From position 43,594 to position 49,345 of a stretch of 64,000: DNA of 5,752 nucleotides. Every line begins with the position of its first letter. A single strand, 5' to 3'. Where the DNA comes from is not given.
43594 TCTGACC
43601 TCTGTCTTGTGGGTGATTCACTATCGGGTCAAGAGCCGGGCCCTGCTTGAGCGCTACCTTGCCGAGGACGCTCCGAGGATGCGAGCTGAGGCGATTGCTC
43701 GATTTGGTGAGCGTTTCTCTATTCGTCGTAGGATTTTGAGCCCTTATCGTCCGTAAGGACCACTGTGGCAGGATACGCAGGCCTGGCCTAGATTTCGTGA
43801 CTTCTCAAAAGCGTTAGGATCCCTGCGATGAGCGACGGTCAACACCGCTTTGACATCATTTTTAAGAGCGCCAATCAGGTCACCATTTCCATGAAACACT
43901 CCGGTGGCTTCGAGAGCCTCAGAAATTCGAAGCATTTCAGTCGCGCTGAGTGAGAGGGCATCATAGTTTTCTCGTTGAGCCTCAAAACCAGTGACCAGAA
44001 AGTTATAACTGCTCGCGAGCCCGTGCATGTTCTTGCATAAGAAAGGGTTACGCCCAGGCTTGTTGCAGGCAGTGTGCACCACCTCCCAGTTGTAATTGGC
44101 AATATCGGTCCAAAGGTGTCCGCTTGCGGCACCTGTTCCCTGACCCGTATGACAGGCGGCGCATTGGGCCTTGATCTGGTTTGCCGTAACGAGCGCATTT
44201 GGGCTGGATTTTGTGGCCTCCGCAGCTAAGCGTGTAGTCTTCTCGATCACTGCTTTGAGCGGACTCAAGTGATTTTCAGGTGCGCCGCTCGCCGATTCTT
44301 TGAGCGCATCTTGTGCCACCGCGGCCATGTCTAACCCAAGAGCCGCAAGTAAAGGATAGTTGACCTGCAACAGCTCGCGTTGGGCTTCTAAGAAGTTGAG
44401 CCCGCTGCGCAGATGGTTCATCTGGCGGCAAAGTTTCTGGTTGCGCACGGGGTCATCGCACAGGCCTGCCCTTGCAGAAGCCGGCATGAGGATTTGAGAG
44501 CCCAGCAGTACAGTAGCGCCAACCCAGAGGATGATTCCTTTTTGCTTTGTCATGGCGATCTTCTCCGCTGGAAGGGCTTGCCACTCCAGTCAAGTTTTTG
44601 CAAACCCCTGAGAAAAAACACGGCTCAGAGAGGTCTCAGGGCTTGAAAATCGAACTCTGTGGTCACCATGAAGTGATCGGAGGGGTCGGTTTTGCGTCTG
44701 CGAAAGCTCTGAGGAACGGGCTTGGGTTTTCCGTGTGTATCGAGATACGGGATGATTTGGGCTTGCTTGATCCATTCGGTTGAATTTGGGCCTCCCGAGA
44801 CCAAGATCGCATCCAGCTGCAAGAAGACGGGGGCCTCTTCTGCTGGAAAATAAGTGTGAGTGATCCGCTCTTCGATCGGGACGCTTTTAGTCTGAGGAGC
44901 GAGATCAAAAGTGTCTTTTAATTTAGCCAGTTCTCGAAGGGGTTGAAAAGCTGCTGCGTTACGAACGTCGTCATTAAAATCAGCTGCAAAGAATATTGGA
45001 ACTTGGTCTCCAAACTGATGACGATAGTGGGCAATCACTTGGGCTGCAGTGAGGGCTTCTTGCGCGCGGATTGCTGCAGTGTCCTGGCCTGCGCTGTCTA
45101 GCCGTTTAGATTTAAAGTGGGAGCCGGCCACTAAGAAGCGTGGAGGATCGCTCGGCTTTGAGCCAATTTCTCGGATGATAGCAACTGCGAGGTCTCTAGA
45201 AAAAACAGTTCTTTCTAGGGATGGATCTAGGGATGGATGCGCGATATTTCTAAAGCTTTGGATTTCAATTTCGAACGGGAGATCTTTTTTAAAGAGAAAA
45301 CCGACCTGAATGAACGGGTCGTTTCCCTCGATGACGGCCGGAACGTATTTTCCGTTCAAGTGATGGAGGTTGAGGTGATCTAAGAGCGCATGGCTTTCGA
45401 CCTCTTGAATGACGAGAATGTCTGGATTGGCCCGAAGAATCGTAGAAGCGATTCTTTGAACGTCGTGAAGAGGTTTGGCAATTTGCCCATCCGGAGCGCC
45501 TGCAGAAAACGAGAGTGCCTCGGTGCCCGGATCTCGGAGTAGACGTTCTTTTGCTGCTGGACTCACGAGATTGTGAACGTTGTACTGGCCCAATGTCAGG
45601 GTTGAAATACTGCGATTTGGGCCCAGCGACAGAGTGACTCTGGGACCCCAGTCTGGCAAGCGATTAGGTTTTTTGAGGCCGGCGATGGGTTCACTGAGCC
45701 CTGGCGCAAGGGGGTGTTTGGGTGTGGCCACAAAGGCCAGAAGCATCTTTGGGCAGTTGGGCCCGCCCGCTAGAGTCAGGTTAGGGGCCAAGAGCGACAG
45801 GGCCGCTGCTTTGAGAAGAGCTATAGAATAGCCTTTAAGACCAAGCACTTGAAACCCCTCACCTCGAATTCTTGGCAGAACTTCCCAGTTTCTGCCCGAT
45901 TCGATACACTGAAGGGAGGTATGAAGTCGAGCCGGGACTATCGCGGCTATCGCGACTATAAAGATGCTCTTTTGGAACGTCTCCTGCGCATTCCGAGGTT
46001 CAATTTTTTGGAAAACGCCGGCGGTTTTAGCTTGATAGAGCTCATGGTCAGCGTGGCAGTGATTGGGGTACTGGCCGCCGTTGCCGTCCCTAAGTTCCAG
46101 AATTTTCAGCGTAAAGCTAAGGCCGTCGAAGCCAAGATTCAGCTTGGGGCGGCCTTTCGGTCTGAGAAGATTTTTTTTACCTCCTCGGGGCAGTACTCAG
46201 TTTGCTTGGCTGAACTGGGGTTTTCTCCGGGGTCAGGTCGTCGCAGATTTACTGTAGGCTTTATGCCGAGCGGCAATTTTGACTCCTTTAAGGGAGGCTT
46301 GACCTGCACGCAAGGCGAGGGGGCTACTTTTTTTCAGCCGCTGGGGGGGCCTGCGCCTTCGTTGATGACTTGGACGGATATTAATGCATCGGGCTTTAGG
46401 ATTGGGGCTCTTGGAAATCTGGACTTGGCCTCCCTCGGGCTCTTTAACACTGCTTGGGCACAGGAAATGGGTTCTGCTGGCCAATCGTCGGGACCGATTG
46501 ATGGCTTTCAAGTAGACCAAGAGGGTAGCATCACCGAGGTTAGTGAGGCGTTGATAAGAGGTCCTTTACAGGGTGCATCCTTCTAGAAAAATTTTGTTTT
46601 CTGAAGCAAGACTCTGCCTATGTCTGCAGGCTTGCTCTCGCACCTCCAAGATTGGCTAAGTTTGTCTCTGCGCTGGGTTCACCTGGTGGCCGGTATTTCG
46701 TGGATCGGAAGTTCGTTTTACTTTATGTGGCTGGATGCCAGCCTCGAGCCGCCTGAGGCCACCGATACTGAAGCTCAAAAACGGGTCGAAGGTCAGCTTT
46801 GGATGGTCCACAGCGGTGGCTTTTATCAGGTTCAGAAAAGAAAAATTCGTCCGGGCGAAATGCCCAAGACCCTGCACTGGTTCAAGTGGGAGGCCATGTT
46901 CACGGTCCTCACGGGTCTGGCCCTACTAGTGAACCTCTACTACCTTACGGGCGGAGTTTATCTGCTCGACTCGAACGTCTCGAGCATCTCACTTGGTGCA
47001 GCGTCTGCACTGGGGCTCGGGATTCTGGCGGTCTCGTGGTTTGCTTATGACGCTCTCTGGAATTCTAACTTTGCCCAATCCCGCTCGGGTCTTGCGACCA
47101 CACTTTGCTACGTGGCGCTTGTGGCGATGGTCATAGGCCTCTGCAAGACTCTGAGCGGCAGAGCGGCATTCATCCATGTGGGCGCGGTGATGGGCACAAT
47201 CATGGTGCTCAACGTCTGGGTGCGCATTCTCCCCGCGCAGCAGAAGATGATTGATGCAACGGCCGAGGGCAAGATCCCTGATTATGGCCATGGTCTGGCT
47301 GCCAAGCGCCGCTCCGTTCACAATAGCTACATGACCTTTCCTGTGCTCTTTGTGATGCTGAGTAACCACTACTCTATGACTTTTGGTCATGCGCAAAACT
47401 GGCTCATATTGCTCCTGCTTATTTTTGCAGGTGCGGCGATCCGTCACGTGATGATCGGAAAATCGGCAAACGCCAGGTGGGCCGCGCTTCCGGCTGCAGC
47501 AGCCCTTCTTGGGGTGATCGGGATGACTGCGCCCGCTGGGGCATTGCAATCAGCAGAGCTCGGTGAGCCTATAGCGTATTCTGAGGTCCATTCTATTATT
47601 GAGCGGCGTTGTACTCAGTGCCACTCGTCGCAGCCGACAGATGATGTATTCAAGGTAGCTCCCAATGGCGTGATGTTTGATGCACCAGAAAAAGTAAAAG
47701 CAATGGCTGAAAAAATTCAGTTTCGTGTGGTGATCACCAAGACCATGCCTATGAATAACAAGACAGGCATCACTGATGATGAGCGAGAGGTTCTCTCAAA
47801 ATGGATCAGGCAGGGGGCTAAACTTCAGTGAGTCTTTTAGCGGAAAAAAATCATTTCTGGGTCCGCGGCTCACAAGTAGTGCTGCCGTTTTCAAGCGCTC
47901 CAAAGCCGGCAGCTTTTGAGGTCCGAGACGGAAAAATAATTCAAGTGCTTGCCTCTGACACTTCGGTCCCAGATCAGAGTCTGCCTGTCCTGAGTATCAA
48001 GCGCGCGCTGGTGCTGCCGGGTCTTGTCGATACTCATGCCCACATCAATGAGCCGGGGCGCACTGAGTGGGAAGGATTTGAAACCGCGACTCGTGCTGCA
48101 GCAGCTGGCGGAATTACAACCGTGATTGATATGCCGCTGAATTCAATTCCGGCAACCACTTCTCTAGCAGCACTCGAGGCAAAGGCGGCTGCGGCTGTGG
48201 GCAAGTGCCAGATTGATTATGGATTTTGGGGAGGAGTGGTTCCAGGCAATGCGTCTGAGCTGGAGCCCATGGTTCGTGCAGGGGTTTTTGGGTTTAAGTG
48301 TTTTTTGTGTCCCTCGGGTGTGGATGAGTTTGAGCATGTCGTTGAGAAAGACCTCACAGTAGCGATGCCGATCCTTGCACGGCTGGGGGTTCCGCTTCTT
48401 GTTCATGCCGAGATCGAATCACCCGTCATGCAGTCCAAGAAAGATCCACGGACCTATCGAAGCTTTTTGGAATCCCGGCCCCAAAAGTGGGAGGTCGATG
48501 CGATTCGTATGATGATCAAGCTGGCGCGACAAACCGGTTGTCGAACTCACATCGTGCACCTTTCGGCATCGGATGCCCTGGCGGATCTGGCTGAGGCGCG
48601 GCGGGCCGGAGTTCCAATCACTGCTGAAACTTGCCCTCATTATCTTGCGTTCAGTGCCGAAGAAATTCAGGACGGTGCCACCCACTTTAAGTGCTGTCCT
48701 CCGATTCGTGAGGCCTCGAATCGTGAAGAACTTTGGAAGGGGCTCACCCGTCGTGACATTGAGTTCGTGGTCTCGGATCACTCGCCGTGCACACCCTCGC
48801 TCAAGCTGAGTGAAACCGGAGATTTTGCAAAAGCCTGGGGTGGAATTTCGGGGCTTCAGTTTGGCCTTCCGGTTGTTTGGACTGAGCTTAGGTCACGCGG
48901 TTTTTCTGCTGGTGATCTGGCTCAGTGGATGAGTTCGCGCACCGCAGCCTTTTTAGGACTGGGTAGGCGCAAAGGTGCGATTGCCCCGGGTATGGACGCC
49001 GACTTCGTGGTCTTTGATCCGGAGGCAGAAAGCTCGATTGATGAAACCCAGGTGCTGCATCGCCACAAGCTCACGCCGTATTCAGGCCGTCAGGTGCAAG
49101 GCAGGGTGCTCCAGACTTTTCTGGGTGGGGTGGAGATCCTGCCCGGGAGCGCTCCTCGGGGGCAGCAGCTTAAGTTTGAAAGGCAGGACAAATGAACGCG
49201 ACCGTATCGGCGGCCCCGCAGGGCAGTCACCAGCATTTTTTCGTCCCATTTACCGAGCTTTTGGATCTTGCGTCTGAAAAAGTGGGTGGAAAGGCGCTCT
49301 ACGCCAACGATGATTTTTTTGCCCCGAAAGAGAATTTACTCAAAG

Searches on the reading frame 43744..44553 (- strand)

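Call 55: search_protein_families(library=pfam, proteins=[window:43744-44553:-], max_evalue=0.01)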
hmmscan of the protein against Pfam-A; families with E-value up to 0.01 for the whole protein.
window:43744-44553:- (269 aa): 4 families
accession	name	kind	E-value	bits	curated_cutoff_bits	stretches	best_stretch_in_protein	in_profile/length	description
PF14522.11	Cytochrome_C7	-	0.0034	17.6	24.8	0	124-140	37-53/67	Cytochrome c7 and related cytochrome c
PF01322.25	Cytochrom_C_2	-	0.004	18.5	26.5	0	227-264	80-118/121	Cytochrome C'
PF22113.1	Mtrc-MtrF_II-IV_dom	-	0.004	17.1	30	0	119-151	72-104/176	Outer membrane cytochrome MtrC/MtrF-like, domains II/IV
PF13442.11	Cytochrome_CBB3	-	0.0071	17.1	27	0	127-149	10-33/68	Cytochrome C oxidase, cbb3-type, subunit III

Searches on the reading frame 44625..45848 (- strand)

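Call 13: search_protein_families(library=pfam, proteins=[window:44625-45848:-], max_evalue=0.001)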
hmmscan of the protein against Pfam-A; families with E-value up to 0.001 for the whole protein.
window:44625-45848:- (407 aa): 1 family
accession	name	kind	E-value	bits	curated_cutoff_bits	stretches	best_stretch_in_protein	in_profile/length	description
PF03372.29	Exo_endo_phos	-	1.4e-06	28.7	24.5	1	121-392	10-225/225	Endonuclease/Exonuclease/phosphatase family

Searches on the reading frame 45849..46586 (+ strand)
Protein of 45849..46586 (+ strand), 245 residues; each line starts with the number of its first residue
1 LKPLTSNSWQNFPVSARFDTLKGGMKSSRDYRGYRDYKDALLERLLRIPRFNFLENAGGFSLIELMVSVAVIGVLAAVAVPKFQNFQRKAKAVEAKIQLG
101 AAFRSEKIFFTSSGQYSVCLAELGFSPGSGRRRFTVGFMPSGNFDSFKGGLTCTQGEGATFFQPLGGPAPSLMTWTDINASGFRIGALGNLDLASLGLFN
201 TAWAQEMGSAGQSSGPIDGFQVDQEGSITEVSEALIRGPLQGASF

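Call 55: search_protein_families(library=pfam, proteins=[window:45849-46586:+], max_evalue=0.01)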
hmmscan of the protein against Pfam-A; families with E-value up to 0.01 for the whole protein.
window:45849-46586:+ (245 aa): 1 family
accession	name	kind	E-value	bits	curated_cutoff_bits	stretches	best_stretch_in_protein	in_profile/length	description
PF07963.17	N_methyl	-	1.7e-06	27.8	21.2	1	57-79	4-26/27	Prokaryotic N-terminal methylation motif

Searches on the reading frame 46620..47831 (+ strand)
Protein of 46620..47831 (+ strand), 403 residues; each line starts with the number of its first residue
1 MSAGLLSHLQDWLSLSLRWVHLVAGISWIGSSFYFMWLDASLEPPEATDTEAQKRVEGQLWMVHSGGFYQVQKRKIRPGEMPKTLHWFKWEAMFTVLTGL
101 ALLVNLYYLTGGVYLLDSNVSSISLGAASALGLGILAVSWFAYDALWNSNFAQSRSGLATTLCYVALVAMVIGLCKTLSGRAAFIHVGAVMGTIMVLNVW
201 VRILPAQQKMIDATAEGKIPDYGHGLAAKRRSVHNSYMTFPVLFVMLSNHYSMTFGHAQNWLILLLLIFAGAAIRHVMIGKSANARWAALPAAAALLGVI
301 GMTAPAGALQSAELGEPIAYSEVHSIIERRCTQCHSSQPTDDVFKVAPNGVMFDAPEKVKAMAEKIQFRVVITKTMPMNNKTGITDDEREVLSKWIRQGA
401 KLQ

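Call 13: search_protein_families(library=pfam, proteins=[window:46620-47831:+], max_evalue=0.001)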
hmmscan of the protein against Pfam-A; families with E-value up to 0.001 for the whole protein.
window:46620-47831:+ (403 aa): 1 family
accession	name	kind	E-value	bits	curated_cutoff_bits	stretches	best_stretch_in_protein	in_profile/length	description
PF06181.16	Urate_ox_N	-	4.3e-104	348.5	26.9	1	8-300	2-290/295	Urate oxidase N-terminal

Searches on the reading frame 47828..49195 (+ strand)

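Call 13: search_protein_families(library=pfam, proteins=[window:47828-49195:+], max_evalue=0.001)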
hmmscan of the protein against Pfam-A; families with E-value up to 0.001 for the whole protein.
window:47828-49195:+ (455 aa): 2 families
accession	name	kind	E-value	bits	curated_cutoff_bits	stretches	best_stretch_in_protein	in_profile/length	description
PF01979.26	Amidohydro_1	-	1.5e-25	90.6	25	1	61-435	1-343/345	Amidohydrolase family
PF07969.17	Amidohydro_3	-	1.2e-12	48.6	29.7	1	356-423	404-471/472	Amidohydrolase family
